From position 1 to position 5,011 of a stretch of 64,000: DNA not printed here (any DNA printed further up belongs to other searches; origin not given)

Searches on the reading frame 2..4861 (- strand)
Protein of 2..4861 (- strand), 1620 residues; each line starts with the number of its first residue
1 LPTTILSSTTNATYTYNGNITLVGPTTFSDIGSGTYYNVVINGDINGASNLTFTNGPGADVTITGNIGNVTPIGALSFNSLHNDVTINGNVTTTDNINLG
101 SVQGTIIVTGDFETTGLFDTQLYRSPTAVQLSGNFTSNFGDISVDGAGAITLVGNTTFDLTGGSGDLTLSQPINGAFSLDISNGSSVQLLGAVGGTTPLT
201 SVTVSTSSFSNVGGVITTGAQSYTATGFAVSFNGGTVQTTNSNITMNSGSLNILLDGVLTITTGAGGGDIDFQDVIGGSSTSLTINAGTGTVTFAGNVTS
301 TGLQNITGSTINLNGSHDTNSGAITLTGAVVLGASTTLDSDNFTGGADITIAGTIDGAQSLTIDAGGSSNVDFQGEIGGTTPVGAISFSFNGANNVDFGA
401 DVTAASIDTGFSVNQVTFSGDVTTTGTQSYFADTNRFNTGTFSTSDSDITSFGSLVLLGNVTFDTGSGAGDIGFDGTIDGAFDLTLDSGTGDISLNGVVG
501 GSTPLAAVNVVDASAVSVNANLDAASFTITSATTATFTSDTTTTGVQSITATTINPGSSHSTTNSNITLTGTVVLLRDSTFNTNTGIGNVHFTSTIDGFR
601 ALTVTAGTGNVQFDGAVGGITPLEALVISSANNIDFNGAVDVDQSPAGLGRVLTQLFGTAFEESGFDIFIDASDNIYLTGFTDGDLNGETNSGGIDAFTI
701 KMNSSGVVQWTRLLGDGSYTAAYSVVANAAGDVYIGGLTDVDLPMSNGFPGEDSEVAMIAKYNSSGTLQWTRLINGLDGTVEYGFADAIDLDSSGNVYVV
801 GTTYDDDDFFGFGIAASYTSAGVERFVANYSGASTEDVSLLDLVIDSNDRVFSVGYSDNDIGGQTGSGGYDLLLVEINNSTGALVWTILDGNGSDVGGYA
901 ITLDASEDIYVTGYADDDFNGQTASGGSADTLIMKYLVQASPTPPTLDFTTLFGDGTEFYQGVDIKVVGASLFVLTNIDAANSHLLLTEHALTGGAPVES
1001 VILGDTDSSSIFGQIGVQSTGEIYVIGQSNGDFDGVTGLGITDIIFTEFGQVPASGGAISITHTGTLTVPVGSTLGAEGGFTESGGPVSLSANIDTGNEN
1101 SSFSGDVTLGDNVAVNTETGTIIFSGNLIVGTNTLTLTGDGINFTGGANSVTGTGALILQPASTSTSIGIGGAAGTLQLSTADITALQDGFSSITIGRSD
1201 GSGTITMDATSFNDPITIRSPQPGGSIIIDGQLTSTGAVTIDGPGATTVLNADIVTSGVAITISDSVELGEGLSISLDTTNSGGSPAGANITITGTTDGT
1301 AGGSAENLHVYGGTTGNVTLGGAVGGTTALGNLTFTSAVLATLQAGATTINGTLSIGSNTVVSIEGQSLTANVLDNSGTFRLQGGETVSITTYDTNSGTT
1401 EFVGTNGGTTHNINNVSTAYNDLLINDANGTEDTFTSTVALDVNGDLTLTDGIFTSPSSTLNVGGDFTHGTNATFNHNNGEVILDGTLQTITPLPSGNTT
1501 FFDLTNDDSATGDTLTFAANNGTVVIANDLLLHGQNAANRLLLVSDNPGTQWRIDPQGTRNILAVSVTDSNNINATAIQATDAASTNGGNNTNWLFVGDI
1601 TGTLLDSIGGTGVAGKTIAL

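Call 10: search_protein_families(library=pfam, proteins=[window:2-4861:-], max_evalue=0.01)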
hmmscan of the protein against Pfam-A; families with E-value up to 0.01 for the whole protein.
window:2-4861:- (1620 aa): 1 family
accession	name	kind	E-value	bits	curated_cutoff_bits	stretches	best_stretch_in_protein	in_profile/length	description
PF06739.17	SBBP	-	2.1e-06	28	20.5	0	769-805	1-34/38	Beta-propeller repeat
